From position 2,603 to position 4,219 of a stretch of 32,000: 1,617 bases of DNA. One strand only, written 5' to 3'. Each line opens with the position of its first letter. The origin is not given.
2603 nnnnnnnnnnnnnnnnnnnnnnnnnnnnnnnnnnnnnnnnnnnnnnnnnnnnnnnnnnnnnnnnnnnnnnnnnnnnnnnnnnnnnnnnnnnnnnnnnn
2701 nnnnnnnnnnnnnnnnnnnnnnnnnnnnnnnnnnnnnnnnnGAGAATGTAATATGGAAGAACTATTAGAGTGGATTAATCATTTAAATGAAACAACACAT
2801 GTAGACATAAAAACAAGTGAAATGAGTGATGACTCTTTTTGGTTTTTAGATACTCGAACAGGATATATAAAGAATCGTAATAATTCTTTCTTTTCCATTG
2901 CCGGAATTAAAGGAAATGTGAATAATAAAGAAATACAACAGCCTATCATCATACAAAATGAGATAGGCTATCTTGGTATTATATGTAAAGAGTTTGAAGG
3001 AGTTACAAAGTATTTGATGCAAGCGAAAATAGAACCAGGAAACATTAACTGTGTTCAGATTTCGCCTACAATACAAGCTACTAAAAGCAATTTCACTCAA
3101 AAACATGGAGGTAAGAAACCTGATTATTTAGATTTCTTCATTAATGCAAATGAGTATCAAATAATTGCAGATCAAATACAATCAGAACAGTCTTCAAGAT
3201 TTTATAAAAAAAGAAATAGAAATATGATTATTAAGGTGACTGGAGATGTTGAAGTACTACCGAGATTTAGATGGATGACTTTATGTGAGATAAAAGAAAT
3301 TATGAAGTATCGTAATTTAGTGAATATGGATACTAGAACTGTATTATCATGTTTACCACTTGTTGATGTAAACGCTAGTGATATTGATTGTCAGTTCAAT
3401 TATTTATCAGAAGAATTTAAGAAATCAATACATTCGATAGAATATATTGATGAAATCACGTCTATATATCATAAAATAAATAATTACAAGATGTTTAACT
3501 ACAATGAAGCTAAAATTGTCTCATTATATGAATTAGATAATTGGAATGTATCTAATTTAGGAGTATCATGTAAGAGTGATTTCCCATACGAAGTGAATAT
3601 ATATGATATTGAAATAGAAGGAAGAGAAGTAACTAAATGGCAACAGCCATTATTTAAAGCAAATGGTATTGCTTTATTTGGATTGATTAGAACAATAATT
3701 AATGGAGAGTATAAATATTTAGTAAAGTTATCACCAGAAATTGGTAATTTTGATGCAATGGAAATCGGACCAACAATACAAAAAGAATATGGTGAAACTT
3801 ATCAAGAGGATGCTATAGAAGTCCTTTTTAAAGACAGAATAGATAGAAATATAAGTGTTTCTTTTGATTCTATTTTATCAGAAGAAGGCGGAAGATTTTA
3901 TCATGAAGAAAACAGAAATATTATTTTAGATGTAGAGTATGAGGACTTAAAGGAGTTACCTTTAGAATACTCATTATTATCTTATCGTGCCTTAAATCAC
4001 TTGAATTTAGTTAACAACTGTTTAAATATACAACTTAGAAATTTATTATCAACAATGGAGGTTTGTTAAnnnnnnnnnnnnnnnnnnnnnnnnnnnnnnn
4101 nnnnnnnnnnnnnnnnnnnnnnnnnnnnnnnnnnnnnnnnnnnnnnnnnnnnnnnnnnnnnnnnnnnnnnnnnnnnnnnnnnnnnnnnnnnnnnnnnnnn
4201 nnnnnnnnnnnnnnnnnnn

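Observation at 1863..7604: Complete antibiotic-style dTDP-2,6-dideoxy-L-hexose cassette inside a cell-surface polysaccharide locus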

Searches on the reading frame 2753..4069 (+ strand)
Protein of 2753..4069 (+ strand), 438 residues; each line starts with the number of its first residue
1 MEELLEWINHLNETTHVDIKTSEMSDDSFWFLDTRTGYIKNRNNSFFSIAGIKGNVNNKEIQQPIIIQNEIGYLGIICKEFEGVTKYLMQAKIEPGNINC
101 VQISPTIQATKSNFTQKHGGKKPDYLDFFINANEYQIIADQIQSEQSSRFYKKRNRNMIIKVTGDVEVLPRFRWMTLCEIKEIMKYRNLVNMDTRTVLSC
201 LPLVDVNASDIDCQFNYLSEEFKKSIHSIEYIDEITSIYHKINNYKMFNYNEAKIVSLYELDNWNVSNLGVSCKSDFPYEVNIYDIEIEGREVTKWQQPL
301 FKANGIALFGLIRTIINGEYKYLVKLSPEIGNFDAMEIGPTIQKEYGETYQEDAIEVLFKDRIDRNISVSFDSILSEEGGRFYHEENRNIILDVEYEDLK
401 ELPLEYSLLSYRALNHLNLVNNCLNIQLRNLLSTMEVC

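Call 4: search_protein_families(library=pfam, proteins=[window:2753-4069:+])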
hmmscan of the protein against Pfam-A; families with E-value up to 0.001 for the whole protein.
window:2753-4069:+ (438 aa): 1 family
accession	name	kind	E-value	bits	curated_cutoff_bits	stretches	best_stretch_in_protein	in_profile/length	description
PF03559.20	Hexose_dehydrat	-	2e-114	380.4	25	2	2-201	2-203/203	NDP-hexose 2,3-dehydratase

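Call 5: search_protein_families(library=ncbifam, proteins=[window:2753-4069:+])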
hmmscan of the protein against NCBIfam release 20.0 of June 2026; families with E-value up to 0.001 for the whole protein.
window:2753-4069:+ (438 aa): 0 families

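Call 7: search_solved_structures(query=window:2753-4069:+, show_alignments=1)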
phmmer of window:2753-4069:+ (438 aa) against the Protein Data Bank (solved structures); distinct sequences matched with E-value up to 0.001: 1.
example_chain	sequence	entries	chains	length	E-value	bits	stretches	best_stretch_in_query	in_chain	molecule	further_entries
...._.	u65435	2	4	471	3.4e-71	243.8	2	3-211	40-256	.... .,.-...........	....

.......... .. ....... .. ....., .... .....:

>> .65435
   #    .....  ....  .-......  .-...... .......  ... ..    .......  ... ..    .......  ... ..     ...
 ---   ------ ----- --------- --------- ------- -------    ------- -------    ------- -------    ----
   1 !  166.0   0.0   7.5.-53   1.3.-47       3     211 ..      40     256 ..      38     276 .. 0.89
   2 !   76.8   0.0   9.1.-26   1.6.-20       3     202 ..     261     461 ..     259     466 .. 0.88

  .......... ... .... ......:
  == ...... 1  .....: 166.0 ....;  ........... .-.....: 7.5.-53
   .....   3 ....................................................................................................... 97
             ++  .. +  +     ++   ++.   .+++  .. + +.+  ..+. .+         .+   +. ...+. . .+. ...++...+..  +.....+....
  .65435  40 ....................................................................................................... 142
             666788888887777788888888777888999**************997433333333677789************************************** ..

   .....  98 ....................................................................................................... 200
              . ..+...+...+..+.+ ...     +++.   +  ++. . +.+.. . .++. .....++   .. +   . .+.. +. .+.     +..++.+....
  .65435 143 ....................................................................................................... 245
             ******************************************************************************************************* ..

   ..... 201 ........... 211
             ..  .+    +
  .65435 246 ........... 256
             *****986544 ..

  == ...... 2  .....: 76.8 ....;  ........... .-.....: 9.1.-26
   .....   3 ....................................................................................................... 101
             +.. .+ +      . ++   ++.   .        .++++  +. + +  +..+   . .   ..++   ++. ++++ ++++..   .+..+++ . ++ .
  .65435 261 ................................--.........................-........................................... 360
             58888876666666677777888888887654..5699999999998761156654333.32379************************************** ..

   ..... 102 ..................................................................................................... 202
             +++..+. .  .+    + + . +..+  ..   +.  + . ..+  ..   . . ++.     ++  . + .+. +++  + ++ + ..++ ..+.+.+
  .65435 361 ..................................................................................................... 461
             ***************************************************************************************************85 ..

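Call 10: find_homologous_proteins(query=window:2753-4069:+, max_evalue=1e-20)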
Query window:2753-4069:+ (438 aa): 6505 proteins with E <= 1e-20 among 8000 candidates; the best 120 are listed.
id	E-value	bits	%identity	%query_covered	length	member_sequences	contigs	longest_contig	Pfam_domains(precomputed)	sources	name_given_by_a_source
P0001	4.9e-293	990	100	100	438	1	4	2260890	PF03559.21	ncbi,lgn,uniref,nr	ncbi:NDP-hexose 2,3-dehydratase family protein [Tannockella kyphosi]|uniref:NDP-hexose 2,3-dehydrata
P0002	7.9e-197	673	68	100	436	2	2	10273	PF03559.21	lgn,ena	-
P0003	9.8e-196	669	69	100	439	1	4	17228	PF03559.21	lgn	-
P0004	5.0e-195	667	67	100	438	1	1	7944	PF03559.21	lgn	-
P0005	1.1e-194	666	68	100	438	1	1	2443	PF03559.21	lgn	-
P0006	2.0e-192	658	68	100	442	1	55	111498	PF03559.21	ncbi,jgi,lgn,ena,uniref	ncbi:NDP-hexose 2,3-dehydratase family protein [Coprobacillus cateniformis]|uniref:NDP-hexose 2,3-de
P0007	9.6e-192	656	67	100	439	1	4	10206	PF03559.21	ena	-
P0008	1.5e-191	655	69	100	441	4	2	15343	PF03559.21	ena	-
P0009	2.9e-190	651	65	100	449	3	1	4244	PF03559.21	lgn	-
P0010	1.9e-187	642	68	100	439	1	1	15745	PF03559.21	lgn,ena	-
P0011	3.4e-187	641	68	100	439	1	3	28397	PF03559.21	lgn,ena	-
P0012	4.6e-185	634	66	100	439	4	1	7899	PF03559.21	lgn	-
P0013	9.0e-184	630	66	100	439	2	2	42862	PF03559.21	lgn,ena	-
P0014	2.9e-183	628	67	100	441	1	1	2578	PF03559.21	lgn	-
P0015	1.4e-181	622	64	100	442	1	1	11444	PF03559.21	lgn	-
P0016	1.5e-180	619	65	100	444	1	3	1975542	PF03559.21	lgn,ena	-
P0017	2.4e-176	605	66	94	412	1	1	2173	PF03559.21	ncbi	ncbi:MAG: NDP-hexose 2,3-dehydratase family protein, partial [Carnobacterium sp.]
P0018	4.4e-176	604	62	100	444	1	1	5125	PF03559.21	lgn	-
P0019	9.3e-176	603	63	100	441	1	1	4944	PF03559.21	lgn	-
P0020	1.5e-175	602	64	99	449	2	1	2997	PF03559.21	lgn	-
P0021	1.8e-175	602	65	100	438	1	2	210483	PF03559.21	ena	-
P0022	1.4e-173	596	64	100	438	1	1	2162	PF03559.21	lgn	-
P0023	2.6e-172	592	63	99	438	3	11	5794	PF03559.21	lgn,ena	-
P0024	7.5e-170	584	60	100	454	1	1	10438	PF03559.21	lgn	-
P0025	1.6e-169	583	61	100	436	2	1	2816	PF03559.21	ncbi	ncbi:MAG: NDP-hexose 2,3-dehydratase family protein [Coprobacillus sp.]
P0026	2.4e-168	579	60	100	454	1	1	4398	PF03559.21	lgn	-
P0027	2.5e-167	575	59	100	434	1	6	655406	PF03559.21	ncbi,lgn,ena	-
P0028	9.7e-167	573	61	100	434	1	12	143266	PF03559.21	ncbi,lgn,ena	-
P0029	1.6e-165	569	60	100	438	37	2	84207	PF03559.21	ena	-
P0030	1.6e-165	569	62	100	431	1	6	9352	PF03559.21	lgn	-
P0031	2.6e-165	569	59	100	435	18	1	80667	PF03559.21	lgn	-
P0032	6.5e-163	561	61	99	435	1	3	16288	PF03559.21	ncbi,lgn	ncbi:MAG: NDP-hexose 2,3-dehydratase family protein [Coprobacillus sp.]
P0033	1.6e-160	553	60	100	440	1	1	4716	PF03559.21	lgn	-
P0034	3.2e-160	552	60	100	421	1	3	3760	PF03559.21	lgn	-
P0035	4.9e-160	551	59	100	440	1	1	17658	PF03559.21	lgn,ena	-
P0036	2.3e-157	543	58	100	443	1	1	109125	PF03559.21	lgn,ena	-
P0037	1.4e-152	527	55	99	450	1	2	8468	PF03559.21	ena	-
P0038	2.4e-152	526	56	100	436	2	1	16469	PF03559.21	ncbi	-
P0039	1.2e-151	524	55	99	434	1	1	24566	PF03559.21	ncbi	-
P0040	4.3e-150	519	55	100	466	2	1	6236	PF03559.21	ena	-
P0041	4.4e-150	519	56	99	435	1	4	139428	PF03559.21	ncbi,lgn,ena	-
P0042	9.0e-150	518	55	100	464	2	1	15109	PF03559.21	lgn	-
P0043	1.3e-149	517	55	100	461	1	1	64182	PF03559.21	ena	-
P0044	6.1e-149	515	55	99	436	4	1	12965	PF03559.21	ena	-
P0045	8.5e-149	514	54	100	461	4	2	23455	PF03559.21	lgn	-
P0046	2.0e-148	513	54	100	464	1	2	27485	PF03559.21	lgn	-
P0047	2.0e-148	513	56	100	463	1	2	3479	PF03559.21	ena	-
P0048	2.1e-148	513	56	100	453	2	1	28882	PF03559.21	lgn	-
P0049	2.2e-148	513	54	100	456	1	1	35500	PF03559.21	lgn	-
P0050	3.6e-148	512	53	100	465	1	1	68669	PF03559.21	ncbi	ncbi:MAG: NDP-hexose 2,3-dehydratase family protein [Brevinema sp.]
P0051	4.5e-148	512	54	100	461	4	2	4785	PF03559.21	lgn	-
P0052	5.1e-148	512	55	100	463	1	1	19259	PF03559.21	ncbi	-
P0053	6.3e-148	511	54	99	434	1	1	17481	PF03559.21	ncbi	-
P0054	8.8e-148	511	54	100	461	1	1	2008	PF03559.21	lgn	-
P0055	1.0e-147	511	54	99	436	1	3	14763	PF03559.21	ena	-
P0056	1.3e-147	510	55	99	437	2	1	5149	PF03559.21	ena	-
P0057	1.6e-147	510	56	100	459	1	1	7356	PF03559.21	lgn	-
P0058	1.7e-147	510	54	100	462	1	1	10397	PF03559.21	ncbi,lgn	-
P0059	1.9e-147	510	52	100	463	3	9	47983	PF03559.21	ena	-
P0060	4.6e-147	509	54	99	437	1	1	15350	PF03559.21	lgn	-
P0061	4.9e-147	509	56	100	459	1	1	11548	PF03559.21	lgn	-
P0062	5.0e-147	509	55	99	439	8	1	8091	PF03559.21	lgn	-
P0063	1.1e-146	507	54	100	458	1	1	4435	PF03559.21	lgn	-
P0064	1.2e-146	507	54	99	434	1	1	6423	PF03559.21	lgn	-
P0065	2.3e-146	506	54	100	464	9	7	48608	PF03559.21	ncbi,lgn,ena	-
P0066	2.4e-146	506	54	99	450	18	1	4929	PF03559.21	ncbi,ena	-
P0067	2.4e-146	506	53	100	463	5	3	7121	PF03559.21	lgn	-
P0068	2.7e-146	506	53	100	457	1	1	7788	PF03559.21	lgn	-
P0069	2.8e-146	506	53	100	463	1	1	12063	PF03559.21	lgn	-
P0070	3.2e-146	506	55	100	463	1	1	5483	PF03559.21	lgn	-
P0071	3.5e-146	506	53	99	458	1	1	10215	PF03559.21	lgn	-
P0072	3.5e-146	506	53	100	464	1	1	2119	PF03559.21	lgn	-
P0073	3.8e-146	506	54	100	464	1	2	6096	PF03559.21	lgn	-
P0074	5.4e-146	505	54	100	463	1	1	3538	PF03559.21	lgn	-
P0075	5.5e-146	505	56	99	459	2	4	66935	PF03559.21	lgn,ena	-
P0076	5.8e-146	505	53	100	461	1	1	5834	PF03559.21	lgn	-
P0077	9.5e-146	504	54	100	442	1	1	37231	PF03559.21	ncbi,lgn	-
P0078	1.1e-145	504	56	100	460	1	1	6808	PF03559.21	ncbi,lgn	ncbi:MAG: NDP-hexose 2,3-dehydratase family protein [Oscillospiraceae bacterium]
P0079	1.1e-145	504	54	100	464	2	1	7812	PF03559.21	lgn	-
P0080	1.2e-145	504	53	99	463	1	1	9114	PF03559.21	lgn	-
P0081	1.2e-145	504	53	100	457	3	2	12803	PF03559.21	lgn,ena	-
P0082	1.3e-145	504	53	99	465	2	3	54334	PF03559.21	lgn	-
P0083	1.3e-145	504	52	100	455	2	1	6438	PF03559.21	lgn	-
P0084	1.3e-145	504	54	100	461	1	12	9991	PF03559.21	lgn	-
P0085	1.3e-145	504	55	99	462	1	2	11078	PF03559.21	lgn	-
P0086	1.5e-145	504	54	100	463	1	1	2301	PF03559.21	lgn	-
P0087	1.6e-145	504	54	99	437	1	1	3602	PF03559.21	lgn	-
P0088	1.7e-145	503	53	100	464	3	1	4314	PF03559.21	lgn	-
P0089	1.8e-145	503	53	100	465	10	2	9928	PF03559.21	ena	-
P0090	1.9e-145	503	54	100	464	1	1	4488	PF03559.21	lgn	-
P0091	1.9e-145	503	53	100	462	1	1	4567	PF03559.21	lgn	-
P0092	2.2e-145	503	55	100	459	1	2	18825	PF03559.21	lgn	-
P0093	2.4e-145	503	55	99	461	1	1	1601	PF03559.21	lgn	-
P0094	2.4e-145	503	54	99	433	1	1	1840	PF03559.21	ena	-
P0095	2.5e-145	503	53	100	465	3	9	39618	PF03559.21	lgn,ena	-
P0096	2.6e-145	503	53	100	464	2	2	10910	PF03559.21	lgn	-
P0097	2.9e-145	503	55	100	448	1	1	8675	PF03559.21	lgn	-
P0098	3.5e-145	502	52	100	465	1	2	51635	PF03559.21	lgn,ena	-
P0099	4.3e-145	502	53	99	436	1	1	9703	PF03559.21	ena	-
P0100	5.0e-145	502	53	100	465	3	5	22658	PF03559.21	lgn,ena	-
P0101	5.5e-145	502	55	99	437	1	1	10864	PF03559.21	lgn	-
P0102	5.9e-145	502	56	100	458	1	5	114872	PF03559.21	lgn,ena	-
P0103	6.0e-145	502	54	100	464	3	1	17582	PF03559.21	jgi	-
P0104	6.1e-145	502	53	100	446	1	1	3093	PF03559.21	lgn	-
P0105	6.2e-145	502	54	100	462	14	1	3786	PF03559.21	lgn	-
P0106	6.4e-145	502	53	100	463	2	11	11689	PF03559.21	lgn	-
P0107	6.7e-145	502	54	100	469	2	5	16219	PF03559.21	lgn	-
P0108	7.5e-145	501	54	100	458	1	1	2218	PF03559.21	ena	-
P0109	8.4e-145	501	53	100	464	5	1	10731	PF03559.21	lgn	-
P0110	8.6e-145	501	52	99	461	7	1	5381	PF03559.21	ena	-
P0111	9.4e-145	501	54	100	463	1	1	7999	PF03559.21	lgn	-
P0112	9.6e-145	501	53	100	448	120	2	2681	PF03559.21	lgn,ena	-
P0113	1.0e-144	501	54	100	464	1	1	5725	PF03559.21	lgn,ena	-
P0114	1.2e-144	501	52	100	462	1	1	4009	PF03559.21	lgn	-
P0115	1.3e-144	501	53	99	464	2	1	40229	PF03559.21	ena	-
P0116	1.4e-144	500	53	100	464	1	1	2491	PF03559.21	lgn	-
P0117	1.6e-144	500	54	99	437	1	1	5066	PF03559.21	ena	-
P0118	1.6e-144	500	54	99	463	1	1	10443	PF03559.21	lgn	-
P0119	1.7e-144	500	53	99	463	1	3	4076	PF03559.21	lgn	-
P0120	2.0e-144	500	52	100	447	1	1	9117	PF03559.21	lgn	-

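Call 21: find_related_loci(query=A1, collection=genome_contigs, flank=10000)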
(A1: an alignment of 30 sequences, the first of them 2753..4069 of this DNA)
Query A1 (438 aa) in genome_contigs; peptide patterns used: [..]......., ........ (x = any residue, [..] = any of these).
600 stretches matched a pattern (row limit reached: there are more); 582 encode a relative of the query (tblastn E <= 1e-3); the best 80 are kept; 80 distinct loci.
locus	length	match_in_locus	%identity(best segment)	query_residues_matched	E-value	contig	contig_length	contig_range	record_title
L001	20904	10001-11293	61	1-437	4e-172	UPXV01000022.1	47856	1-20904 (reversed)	uncultured Erysipelotrichaceae bacterium isolate UMGS7 genome assembly, contig: NODE_357_length_47856_cov_13.439991, who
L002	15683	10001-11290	56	1-436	3e-159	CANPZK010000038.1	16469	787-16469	MAG: uncultured Clostridia bacterium isolate Lapin-004__bin52 genome assembly, contig: Lapin-004__NODE_4539_length_16469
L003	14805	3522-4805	55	3-436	2e-158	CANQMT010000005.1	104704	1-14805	MAG: uncultured Monoglobus sp. isolate Lapin-012__bin93 genome assembly, contig: Lapin-012__NODE_354_length_104704_cov_1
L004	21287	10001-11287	55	2-436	6e-157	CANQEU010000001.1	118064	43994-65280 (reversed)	MAG: uncultured Clostridia bacterium isolate Lapin-003-2__bin39 genome assembly, contig: Lapin-003-2__NODE_120_length_11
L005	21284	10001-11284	56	3-436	2e-155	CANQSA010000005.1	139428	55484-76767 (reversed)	MAG: uncultured Lachnospiraceae bacterium isolate Lapin-021__bin41 genome assembly, contig: Lapin-021__NODE_123_length_1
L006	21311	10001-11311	56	2-437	6e-155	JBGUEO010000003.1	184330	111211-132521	MAG: Velocimicrobium sp. isolate DXN-04 NODE_39_length_184330_cov_16.728585, whole genome shotgun sequence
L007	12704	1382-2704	55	2-437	2e-154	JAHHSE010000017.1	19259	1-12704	MAG: Oscillospiraceae bacterium isolate MAG048 MAG048_17, whole genome shotgun sequence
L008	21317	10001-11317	53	2-437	2e-153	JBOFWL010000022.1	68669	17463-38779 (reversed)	MAG: Brevinema sp. isolate WFFMC_MAG_553 k139_9307_flag=0_multi=10.9901_len=68669, whole genome shotgun sequence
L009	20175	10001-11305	57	3-437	3e-153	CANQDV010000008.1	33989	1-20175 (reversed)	MAG: uncultured Bacilli bacterium isolate Lapin-005__bin8 genome assembly, contig: Lapin-005__NODE_1638_length_33989_cov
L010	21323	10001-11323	54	2-437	1e-152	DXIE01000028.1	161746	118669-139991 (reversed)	MAG TPA_asm: Candidatus Butyricicoccus avistercoris isolate CHK193-4272 CHK193__C160765_L161746_SAMEA5754837, whole geno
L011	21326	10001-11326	55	1-437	5e-152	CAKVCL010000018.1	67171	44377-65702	MAG: uncultured Cellulosilyticum sp. isolate REFINED_METABAT215_TOP10_CONTIGS_1500_ASSEMBLY_K77_MERGED__Hadza_MoBio_hadz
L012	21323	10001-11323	54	2-437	1e-151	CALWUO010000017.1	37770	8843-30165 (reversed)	MAG: uncultured Butyricicoccus sp. isolate BRZ_IR__bin45 genome assembly, contig: BRZ_IR__NODE_1167_length_37770_cov_20.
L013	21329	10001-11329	55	2-436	2e-151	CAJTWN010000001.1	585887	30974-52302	MAG TPA_asm: uncultured Clostridia bacterium isolate MGBC116426 genome assembly, contig: MGBC116426.1, whole genome shot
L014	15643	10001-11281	54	2-436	2e-150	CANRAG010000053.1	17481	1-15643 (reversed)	MAG: uncultured Clostridia bacterium isolate Lapin-016__bin66 genome assembly, contig: Lapin-016__NODE_2866_length_17481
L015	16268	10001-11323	52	1-437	6e-150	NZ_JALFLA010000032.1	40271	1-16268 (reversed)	MAG: Agathobaculum sp. isolate SUG777 k141_7616789, whole genome shotgun sequence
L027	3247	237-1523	54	3-436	1e-152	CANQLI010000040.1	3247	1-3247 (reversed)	MAG: uncultured Clostridia bacterium isolate Lapin-015__bin50 genome assembly, contig: Lapin-015__NODE_35297_length_3247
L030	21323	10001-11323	53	2-437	1e-145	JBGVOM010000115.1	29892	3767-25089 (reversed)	MAG: Lachnospiraceae bacterium isolate fecal_MAG_210 fecal_MAG_210_contig_0115, whole genome shotgun sequence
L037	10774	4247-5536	56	2-436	6e-144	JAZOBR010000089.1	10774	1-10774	MAG: Candidatus Ornithomonoglobus sp. isolate T1900044757_TS20190223.MAGScoT_cleanbin_000094 SGB_2316_k141_40862, whole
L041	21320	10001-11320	52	3-437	4e-143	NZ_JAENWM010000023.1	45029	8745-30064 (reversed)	MAG: Clostridium sp. isolate 5_8_m_bin12 k141_410619_length_45029_cov_240.8720, whole genome shotgun sequence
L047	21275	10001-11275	53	4-436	2e-141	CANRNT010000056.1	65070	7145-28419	MAG: uncultured Clostridia bacterium isolate Lapin-020__bin98 genome assembly, contig: Lapin-020__NODE_396_length_65070_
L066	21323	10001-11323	50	2-437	5e-139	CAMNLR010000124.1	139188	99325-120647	MAG: uncultured Lachnospiraceae bacterium isolate SRR873599_bin.41_metaWRAP_v1.3_MAG genome assembly, contig: ERZ1756080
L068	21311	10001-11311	50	1-437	3e-138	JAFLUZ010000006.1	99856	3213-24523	MAG: Erysipelotrichales bacterium isolate HAN092 Seq6, whole genome shotgun sequence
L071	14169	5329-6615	48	3-427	4e-138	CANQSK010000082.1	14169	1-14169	MAG: uncultured Lachnospiraceae bacterium isolate Lapin-032__bin5 genome assembly, contig: Lapin-032__NODE_6136_length_1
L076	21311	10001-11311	53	2-437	2e-137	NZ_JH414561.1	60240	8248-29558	Peptoanaerobacter stomatis strain ACC19a supercont1.16, whole genome shotgun sequence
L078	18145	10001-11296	50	2-436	4e-137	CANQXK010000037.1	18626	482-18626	MAG: uncultured Oscillospiraceae bacterium isolate Lapin-024__bin10 genome assembly, contig: Lapin-024__NODE_3805_length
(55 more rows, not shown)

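Call 24: find_encoding_contigs(protein=P0001, flank=10000, max_places=3)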
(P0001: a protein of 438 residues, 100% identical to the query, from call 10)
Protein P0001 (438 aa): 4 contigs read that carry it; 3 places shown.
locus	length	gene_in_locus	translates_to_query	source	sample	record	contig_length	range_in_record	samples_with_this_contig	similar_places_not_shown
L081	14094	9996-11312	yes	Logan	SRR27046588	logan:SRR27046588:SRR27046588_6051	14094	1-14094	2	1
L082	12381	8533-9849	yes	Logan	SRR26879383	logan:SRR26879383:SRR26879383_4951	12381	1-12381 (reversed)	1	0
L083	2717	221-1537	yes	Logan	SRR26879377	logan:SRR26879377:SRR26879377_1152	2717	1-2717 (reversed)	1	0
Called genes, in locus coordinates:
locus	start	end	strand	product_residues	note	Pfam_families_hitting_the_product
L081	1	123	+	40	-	?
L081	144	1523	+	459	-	PF02397:Bac_transf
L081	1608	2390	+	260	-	PF13641:Glyco_tranf_2_3, PF00535:Glycos_transf_2, PF10111:Glyco_tranf_2_2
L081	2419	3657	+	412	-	PF00534:Glycos_transf_1, PF13692:Glyco_trans_1_4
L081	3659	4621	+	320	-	PF06662:C5-epim_C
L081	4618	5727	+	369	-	PF00534:Glycos_transf_1, PF13692:Glyco_trans_1_4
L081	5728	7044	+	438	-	-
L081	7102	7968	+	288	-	-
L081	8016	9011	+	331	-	PF00106:adh_short (weak), PF01073:3Beta_HSD, PF01370:Epimerase, PF02719:Polysacc_synt_2, PF04321:RmlD_sub_bind, PF07993:NAD_binding_4, PF08659:KR (weak), PF16363:GDP_Man_Dehyd, +1 more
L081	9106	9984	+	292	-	PF00483:NTP_transferase, PF12804:NTP_transf_3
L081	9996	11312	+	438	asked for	PF03559:Hexose_dehydrat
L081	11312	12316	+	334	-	PF01408:GFO_IDH_MocA, PF22725:GFO_IDH_MocA_C3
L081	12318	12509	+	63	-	PF00908:dTDP_sugar_isom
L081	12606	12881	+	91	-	PF00908:dTDP_sugar_isom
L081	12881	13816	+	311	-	PF00106:adh_short (faint), PF01073:3Beta_HSD, PF01370:Epimerase, PF02719:Polysacc_synt_2 (weak), PF04321:RmlD_sub_bind (weak), PF16363:GDP_Man_Dehyd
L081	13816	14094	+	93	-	?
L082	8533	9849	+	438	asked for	PF03559:Hexose_dehydrat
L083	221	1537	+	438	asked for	PF03559:Hexose_dehydrat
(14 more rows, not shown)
